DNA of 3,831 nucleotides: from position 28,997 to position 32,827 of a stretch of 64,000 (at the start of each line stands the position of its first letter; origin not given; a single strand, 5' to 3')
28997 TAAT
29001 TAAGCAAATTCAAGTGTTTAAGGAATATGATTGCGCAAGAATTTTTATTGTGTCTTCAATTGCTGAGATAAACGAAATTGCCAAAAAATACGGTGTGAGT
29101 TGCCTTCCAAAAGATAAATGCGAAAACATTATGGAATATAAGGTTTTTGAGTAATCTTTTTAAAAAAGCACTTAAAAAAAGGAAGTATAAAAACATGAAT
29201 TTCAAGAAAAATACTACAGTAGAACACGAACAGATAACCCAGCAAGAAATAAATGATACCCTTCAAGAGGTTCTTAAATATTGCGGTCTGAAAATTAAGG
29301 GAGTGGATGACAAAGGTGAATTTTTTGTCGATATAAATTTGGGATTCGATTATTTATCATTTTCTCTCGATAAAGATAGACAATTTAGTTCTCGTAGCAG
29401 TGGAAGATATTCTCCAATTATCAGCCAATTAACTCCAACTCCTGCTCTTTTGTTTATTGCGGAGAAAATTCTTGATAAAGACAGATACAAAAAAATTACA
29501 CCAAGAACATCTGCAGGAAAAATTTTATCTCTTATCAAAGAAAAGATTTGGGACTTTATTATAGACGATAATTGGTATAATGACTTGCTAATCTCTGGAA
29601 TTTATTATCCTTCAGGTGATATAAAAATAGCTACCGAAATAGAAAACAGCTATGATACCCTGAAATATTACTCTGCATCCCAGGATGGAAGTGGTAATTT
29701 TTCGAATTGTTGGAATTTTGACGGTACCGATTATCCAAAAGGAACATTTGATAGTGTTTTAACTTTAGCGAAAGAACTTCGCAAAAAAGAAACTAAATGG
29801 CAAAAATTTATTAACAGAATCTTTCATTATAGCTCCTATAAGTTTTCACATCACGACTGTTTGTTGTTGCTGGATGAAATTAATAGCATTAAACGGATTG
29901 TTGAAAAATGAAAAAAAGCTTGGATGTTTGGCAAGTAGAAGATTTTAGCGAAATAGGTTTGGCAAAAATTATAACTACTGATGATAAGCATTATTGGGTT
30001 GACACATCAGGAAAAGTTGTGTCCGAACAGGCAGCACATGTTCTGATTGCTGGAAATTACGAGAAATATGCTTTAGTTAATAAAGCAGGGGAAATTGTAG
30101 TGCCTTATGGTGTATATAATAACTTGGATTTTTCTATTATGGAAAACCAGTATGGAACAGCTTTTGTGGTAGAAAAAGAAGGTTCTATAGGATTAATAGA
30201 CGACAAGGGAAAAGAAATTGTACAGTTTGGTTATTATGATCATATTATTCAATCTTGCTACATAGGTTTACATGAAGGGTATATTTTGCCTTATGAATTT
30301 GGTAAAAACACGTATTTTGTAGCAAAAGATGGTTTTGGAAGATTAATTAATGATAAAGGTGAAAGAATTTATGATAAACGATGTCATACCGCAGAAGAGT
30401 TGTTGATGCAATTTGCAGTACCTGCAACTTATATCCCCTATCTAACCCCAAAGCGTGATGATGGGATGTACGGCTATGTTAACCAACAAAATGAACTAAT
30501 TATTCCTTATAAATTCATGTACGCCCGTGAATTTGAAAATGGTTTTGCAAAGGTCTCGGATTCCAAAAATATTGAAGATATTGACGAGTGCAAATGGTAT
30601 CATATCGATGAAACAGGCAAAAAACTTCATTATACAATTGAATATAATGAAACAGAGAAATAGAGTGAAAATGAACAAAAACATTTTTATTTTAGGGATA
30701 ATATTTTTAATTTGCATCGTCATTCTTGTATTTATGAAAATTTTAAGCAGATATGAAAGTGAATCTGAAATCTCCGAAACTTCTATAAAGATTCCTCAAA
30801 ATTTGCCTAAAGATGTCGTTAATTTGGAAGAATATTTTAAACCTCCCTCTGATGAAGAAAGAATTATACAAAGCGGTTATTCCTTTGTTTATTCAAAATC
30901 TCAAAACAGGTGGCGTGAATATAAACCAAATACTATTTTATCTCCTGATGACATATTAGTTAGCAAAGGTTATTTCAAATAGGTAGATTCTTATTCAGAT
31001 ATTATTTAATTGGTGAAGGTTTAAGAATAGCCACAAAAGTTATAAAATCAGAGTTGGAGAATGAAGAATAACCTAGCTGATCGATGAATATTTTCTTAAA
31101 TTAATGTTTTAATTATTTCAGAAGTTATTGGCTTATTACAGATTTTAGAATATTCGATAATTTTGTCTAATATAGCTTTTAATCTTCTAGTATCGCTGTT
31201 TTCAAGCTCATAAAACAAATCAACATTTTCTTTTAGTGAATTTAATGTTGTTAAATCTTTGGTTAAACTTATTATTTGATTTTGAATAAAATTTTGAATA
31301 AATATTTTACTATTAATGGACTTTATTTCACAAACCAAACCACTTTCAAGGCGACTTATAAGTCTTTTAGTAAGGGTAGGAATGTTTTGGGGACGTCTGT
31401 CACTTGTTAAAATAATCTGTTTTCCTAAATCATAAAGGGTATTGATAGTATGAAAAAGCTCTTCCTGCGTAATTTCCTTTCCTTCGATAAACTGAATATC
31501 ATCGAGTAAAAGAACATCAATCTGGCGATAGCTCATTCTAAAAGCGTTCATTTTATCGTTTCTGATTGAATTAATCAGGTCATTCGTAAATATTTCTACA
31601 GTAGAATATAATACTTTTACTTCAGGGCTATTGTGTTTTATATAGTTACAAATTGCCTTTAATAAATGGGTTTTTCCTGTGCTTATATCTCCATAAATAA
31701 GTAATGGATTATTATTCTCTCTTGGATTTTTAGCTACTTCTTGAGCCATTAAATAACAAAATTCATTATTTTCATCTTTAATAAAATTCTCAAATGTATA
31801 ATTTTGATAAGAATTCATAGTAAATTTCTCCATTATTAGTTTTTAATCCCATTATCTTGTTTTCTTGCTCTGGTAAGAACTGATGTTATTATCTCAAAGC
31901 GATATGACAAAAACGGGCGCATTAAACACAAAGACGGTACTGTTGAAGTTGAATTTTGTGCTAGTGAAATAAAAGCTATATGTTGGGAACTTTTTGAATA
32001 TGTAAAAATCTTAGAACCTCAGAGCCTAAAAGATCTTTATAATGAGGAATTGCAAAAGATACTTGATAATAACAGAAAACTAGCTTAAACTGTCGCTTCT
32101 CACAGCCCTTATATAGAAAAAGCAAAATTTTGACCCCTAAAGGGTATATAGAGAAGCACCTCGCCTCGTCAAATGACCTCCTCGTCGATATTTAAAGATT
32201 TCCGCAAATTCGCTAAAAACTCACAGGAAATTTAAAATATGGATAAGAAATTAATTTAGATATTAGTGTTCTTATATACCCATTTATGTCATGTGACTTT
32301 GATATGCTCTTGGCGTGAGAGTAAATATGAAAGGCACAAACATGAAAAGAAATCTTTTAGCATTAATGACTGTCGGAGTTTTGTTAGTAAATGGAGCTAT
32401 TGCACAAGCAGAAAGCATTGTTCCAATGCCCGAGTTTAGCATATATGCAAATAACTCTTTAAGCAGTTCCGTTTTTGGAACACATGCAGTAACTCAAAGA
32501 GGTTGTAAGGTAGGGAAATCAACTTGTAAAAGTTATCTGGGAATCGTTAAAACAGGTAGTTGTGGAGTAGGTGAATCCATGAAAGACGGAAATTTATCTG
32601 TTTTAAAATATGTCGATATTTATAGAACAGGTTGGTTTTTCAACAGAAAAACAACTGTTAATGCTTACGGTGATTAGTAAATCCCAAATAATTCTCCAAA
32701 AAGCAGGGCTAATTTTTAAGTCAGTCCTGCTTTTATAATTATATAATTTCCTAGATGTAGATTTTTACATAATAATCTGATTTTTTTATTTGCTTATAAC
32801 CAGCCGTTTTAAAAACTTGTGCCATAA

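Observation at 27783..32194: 4-kb cargo cassette bracketed by a duplicated WYL-gene 3' end: HNH-NUMOD4, orphan REC, unknown, WG-repeat, membrane protein, plus convergent DnaA-III ATPase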

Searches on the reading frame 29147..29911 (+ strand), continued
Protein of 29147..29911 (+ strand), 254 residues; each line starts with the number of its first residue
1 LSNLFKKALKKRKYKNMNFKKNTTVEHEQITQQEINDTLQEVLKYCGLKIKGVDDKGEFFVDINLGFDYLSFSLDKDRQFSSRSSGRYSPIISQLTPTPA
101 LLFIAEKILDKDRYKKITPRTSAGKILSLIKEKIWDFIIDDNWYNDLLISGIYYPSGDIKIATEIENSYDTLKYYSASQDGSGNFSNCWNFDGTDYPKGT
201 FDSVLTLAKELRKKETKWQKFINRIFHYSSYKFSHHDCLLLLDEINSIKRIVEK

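Call 103: search_solved_structures(query=L004:14482-15531:+, max_evalue=0.001)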
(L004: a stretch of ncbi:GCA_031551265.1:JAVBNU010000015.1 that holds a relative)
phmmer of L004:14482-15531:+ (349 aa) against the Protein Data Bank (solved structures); distinct sequences matched with E-value up to 0.001: 52.
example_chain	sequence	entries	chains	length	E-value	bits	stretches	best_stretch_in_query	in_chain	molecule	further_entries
1w5f_A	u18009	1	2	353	5.5e-26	94.7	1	145-336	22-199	CELL DIVISION PROTEIN FTSZ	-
2r6r_1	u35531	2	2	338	2.2e-25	92.8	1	145-336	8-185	Cell division protein ftsZ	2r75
4e6e_A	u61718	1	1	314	3.6e-25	92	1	147-301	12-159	Cell division protein ftsZ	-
22hq_A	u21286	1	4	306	2.4e-24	89.3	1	148-339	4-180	Cell division protein FtsZ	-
22hr_A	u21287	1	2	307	2.5e-24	89.3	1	148-339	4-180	Cell division protein FtsZ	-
7oja_A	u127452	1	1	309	3.6e-24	88.8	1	147-297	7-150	Cell division protein FtsZ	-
4m8i_A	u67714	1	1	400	3.8e-24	88.7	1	146-297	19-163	Cell division protein FtsZ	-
3vo8_A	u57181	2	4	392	5.2e-24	88.3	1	146-297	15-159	Cell division protein FtsZ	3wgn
4dxd_A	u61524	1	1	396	5.3e-24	88.2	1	146-297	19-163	Cell division protein FtsZ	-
5mn5_A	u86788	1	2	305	5.5e-24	88.2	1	147-297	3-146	Cell division protein FtsZ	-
3wgl_A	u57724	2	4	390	5.8e-24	88.1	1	146-297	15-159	Cell division protein FtsZ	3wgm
3wgk_A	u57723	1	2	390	5.9e-24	88.1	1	146-297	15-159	Cell division protein FtsZ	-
8grw_A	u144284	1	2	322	7.5e-24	87.7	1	144-334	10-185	Cell division protein FtsZ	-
7yop_A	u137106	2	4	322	7.6e-24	87.7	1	144-334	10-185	Cell division protein FtsZ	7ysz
7ohh_A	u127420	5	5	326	1.1e-23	87.1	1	146-297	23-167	Cell division protein FtsZ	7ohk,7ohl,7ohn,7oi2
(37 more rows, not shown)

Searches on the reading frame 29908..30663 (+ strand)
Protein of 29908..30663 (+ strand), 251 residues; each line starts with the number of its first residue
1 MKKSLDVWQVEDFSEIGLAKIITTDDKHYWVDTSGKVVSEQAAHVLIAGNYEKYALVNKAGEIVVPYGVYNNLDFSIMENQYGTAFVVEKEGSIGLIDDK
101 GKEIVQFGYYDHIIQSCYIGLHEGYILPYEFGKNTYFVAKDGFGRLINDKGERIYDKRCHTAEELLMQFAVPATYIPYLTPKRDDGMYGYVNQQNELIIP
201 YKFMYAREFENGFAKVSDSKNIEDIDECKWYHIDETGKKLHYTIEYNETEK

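Call 7: search_protein_families(library=pfam, proteins=[window:29908-30663:+], max_evalue=0.01)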
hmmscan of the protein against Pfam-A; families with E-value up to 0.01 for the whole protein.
window:29908-30663:+ (251 aa): 1 family
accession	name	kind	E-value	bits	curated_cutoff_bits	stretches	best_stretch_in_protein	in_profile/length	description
PF14903.11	WG_beta_rep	-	1.2e-10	41.6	25.6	1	188-217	1-30/35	WG containing repeat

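Call 25: search_protein_families(library=padloc, proteins=[window:29908-30663:+], max_evalue=0.01)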
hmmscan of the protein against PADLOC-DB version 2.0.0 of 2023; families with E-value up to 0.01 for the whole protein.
window:29908-30663:+ (251 aa): 0 families

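Call 26: search_protein_families(library=phrogs, proteins=[window:29908-30663:+], max_evalue=0.01)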
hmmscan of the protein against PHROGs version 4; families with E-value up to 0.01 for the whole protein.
window:29908-30663:+ (251 aa): 0 families

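Call 47: search_protein_families(library=ncbifam, proteins=[window:29908-30663:+], max_evalue=0.01)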
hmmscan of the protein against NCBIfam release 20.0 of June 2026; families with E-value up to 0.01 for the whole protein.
window:29908-30663:+ (251 aa): 0 families

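Call 66: find_related_loci(query=A5, collection=genome_contigs, flank=10000)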
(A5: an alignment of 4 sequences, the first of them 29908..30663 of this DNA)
Query A5 (251 aa) in genome_contigs; peptide patterns used: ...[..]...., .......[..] (x = any residue, [..] = any of these).
251 stretches matched a pattern; 6 encode a relative of the query (tblastn E <= 1e-3); 6 distinct loci.
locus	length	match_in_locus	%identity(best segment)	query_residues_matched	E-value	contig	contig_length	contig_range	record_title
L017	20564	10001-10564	28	4-216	2e-8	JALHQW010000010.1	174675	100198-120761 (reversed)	MAG: Saprospiraceae bacterium isolate maxbin.051 c_000000000549, whole genome shotgun sequence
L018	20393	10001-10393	29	52-212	3e-7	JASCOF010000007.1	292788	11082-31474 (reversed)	Flavobacteriaceae bacterium PS02336 NODE_7_length_292788_cov_21.685493, whole genome shotgun sequence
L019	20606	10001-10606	25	13-238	4e-6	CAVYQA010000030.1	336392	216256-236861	MAG: Chitinophagales bacterium isolate MFD09222.bin.1.18 genome assembly, contig: contig_67962, whole genome shotgun seq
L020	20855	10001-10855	25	18-205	2e-5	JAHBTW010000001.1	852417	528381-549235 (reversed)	MAG: Saprospiraceae bacterium isolate ACE_BAC21 BAC21_1, whole genome shotgun sequence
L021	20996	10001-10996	28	11-240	6e-5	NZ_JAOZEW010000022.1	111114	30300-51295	Flavobacterium shii strain LS1R49 1.11581_22, whole genome shotgun sequence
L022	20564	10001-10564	28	4-216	8e-8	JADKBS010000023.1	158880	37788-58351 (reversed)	MAG: Saprospiraceae bacterium isolate OdNE_18-Q3-R46-58_BAT3C.319 tig00007687-10-1585390, whole genome shotgun sequence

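Call 87: search_solved_structures(query=A5, max_evalue=0.1)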
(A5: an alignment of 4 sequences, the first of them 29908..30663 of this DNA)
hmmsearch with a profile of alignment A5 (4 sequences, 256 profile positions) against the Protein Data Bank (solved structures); distinct sequences matched with E-value up to 0.1: 0.

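Call 94: search_dna_similar(query=window:29908-30663:+, collection=phages, mode=protein, max_rows=10, max_evalue=0.001)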
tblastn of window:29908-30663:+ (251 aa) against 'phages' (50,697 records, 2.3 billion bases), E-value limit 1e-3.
No match.

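Call 96: find_related_loci(query=A5, collection=viral_contigs, flank=10000)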
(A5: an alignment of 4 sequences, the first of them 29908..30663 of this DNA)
Query A5 (251 aa) in viral_contigs; peptide patterns used: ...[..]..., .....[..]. (x = any residue, [..] = any of these).
303 stretches matched a pattern, but none encodes a relative of the query by tblastn (E <= 1e-3).

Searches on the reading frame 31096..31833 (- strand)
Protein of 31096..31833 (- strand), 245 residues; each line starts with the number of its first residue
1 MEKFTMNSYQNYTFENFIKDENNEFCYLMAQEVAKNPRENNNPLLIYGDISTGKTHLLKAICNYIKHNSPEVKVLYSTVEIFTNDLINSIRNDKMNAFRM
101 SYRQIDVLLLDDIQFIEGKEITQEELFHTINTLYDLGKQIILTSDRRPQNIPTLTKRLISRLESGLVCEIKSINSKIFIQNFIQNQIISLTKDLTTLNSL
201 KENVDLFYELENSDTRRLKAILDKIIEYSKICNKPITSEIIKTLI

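Call 7: search_protein_families(library=pfam, proteins=[window:31096-31833:-], max_evalue=0.01)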
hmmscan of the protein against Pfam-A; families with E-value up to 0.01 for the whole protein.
window:31096-31833:- (245 aa): 8 families
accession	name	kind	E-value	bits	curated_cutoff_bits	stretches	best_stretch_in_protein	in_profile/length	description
PF00308.24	Bac_DnaA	-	6e-61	205.8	23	1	10-169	3-162/162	Bacterial DnaA ATPAse domain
PF01695.23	IstB_IS21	-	3.2e-07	30.5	24.1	1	40-146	91-194/238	IstB-like ATP binding protein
PF00004.35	AAA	-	6.9e-06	27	21.2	1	44-162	1-123/131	ATPase family associated with various cellular activities (AAA)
PF01637.24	ATPase_2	-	1.9e-05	25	33.2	1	38-159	17-132/225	ATPase domain predominantly from Archaea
PF13173.12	AAA_14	-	0.0001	22.8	27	1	41-144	2-97/129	AAA domain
PF13191.12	AAA_16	-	0.00025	22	32.6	1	40-136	22-126/167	AAA ATPase domain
PF13401.12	AAA_22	-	0.0019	19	27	0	100-136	81-110/130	AAA domain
PF02367.23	TsaE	-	0.0021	18.5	26.6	1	29-72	10-51/128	Threonylcarbamoyl adenosine biosynthesis protein TsaE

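Call 25: search_protein_families(library=padloc, proteins=[window:31096-31833:-], max_evalue=0.01)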
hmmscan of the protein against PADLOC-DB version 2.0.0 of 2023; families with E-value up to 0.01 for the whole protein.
window:31096-31833:- (245 aa): 2 families
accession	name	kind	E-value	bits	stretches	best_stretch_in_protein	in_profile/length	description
PDLC04140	mad8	-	4.2e-07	27.8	1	41-76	27-62/314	mads_8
PDLC04213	HEC-02A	-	0.00026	18.7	1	46-88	28-72/337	-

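Call 26: search_protein_families(library=phrogs, proteins=[window:31096-31833:-], max_evalue=0.01)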
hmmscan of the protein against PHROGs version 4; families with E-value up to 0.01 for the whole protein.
window:31096-31833:- (245 aa): 4 families
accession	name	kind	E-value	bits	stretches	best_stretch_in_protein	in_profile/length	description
phrog_50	-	DNA, RNA and nucleotide metabolism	6.6e-20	72.7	1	7-165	327-496/570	DnaC-like helicase loader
phrog_3277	-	DNA, RNA and nucleotide metabolism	2.6e-10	41.4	1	40-163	9-139/168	DnaC-like helicase loader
phrog_26922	-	DNA, RNA and nucleotide metabolism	6.6e-05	24.5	1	101-163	8-71/92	DnaC-like helicase loader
phrog_14322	-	unknown function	0.0015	18.9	1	40-96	225-281/398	-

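Call 47: search_protein_families(library=ncbifam, proteins=[window:31096-31833:-], max_evalue=0.01)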
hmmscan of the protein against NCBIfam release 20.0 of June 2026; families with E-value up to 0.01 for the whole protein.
window:31096-31833:- (245 aa): 20 families
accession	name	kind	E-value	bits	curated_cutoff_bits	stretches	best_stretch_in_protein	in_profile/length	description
TIGR00362.1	DnaA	equivalog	2.7e-72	244.2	343.9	1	7-244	103-334/437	chromosomal replication initiator protein DnaA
NF001154.0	PRK00149.3-3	equivalog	3.1e-50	171.5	410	1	9-243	118-354/462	chromosomal replication initiator protein DnaA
NF009087.0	PRK12422.1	equivalog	1.6e-45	156.1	657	1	11-244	107-339/455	chromosomal replication initiator protein DnaA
TIGR03420.1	DnaA_homol_Hda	equivalog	5.1e-24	85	194.8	1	9-244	9-224/226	DnaA regulatory inactivator Hda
NF005992.0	PRK08116.1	subfamily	8.1e-18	64.5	189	1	7-162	77-237/269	hypothetical protein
NF038214.1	IS21_help_AAA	equivalog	6.1e-13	49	200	1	40-147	89-193/232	IS21-like element helper ATPase IstB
NF005304.0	PRK06835.1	equivalog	2.7e-12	46.4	215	1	3-165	143-308/330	ATP-binding protein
NF005982.0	PRK08084.1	equivalog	2.3e-11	43.7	268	1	12-177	19-171/235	DnaA inactivator Hda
NF005378.0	PRK06921.1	subfamily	1.4e-10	40.7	207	1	9-162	78-240/266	hypothetical protein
NF006505.0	PRK08939.1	equivalog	8.2e-10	38.4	228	1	12-113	124-226/306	primosomal protein DnaI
NF006571.0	PRK09087.1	equivalog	3.8e-07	30.1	297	1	103-178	87-159/228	DnaA regulatory inactivator HdaA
NF005931.1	PRK07952.1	equivalog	9.5e-05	22.1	357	1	8-114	65-173/246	replicative helicase loader DnaC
NF009043.0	PRK12377.1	subfamily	0.00033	20.3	389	1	11-118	70-177/248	ATP-binding protein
NF005098.0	PRK06526.1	subfamily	0.00049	19.6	296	1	42-145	110-210/266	transposase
NF006486.0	PRK08903.1-6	equivalog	0.00051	19.6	307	1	7-244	9-215/222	DnaA regulatory inactivator Hda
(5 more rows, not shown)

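Call 71: find_homologous_proteins(query=window:31096-31833:-)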
Query window:31096-31833:- (245 aa): 229 proteins with E <= 0.001 among 616 candidates; the best 120 are listed.
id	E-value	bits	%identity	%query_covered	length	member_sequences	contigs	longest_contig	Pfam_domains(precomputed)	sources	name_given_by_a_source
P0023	2.6e-149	513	100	98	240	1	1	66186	PF01695.24,PF00308.25,PF00004.36,PF01637.25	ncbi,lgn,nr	ncbi:MAG: DnaA/Hda family protein [Candidatus Gastranaerophilales bacterium]|nr:DnaA/Hda family prot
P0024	5.8e-109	381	75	98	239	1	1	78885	PF13173.13,PF01695.24,PF00308.25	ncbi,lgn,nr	ncbi:MAG: DnaA/Hda family protein [Candidatus Gastranaerophilales bacterium]|nr:DnaA/Hda family prot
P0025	7.7e-71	256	56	95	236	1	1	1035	PF00308.25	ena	-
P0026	1.8e-57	213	46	96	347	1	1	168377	PF01695.24,PF00308.25,PF08299.18,PF00004.36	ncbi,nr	ncbi:MAG: chromosomal replication initiator protein DnaA [Bacillus subtilis]|nr:chromosomal replicat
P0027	3.3e-57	212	47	96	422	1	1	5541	PF11638.14,PF01695.24,PF00308.25,PF08299.18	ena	-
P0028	7.9e-53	198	60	65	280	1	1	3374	PF11638.14,PF01695.24,PF00308.25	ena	-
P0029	4.3e-51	192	44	96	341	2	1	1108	PF01695.24,PF00308.25,PF08299.18,PF00004.36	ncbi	ncbi:chromosomal replication initiator protein DnaA, partial [bacterium]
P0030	2.4e-50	189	42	98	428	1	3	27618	PF11638.14,PF22688.3,PF01695.24,PF00308.25,PF08299.18,PF00004.36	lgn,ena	-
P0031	3.0e-50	189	45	94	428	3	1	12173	PF11638.14,PF22688.3,PF01695.24,PF00308.25,PF08299.18,PF00004.36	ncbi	-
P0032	4.8e-50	188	45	94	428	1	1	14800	PF11638.14,PF22688.3,PF01695.24,PF00308.25,PF08299.18,PF00004.36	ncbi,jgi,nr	ncbi:MAG TPA: chromosomal replication initiator protein DnaA [Thermoanaerobaculia bacterium]|jgi:chr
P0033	7.0e-50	188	43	94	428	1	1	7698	PF11638.14,PF22688.3,PF01695.24,PF00308.25,PF08299.18,PF00004.36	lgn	-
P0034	7.0e-50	188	44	94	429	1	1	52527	PF11638.14,PF22688.3,PF01695.24,PF00308.25,PF08299.18,PF00004.36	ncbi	-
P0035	1.1e-49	187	43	94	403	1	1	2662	PF22688.3,PF01695.24,PF00308.25,PF08299.18,PF00004.36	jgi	jgi:chromosomal replication initiator protein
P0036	1.3e-49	187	57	65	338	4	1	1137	PF11638.14,PF01695.24,PF00308.25,PF00004.36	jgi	-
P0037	1.6e-49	187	42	94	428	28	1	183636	PF11638.14,PF22688.3,PF01695.24,PF00308.25,PF08299.18,PF00004.36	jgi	jgi:chromosomal replication initiator protein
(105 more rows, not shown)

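Call 72: find_encoding_contigs(protein=P0024, flank=10000, max_places=3)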
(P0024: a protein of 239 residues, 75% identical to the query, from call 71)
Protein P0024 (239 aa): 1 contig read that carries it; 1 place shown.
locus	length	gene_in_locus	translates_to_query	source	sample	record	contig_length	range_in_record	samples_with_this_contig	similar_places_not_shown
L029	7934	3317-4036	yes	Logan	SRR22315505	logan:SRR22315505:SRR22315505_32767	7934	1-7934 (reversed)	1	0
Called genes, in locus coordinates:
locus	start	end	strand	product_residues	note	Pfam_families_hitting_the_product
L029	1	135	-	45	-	?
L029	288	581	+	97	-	-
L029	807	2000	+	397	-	PF14281:PDDEXK_4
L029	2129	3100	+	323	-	PF13280:WYL, PF25583:WCX (weak)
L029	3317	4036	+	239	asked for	PF00308:Bac_DnaA, PF01695:IstB_IS21 (weak), PF13173:AAA_14 (weak)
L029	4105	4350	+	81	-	-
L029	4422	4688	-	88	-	-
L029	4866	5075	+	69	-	PF05069:Phage_tail_S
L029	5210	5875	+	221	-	-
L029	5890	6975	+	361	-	PF01381:HTH_3, PF12844:HTH_19, PF06114:Peptidase_M78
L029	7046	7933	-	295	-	?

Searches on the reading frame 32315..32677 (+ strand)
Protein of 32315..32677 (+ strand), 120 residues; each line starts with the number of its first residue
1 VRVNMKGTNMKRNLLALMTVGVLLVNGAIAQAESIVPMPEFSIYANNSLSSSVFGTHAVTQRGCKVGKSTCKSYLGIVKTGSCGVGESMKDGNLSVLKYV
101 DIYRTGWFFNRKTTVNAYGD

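Call 7: search_protein_families(library=pfam, proteins=[window:32315-32677:+], max_evalue=0.01)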
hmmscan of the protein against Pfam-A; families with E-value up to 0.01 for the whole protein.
window:32315-32677:+ (120 aa): 1 family
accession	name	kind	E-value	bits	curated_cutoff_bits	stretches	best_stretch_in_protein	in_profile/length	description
PF13146.11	TRL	-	6.9e-09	36.3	25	1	55-114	13-72/77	TRL-like protein family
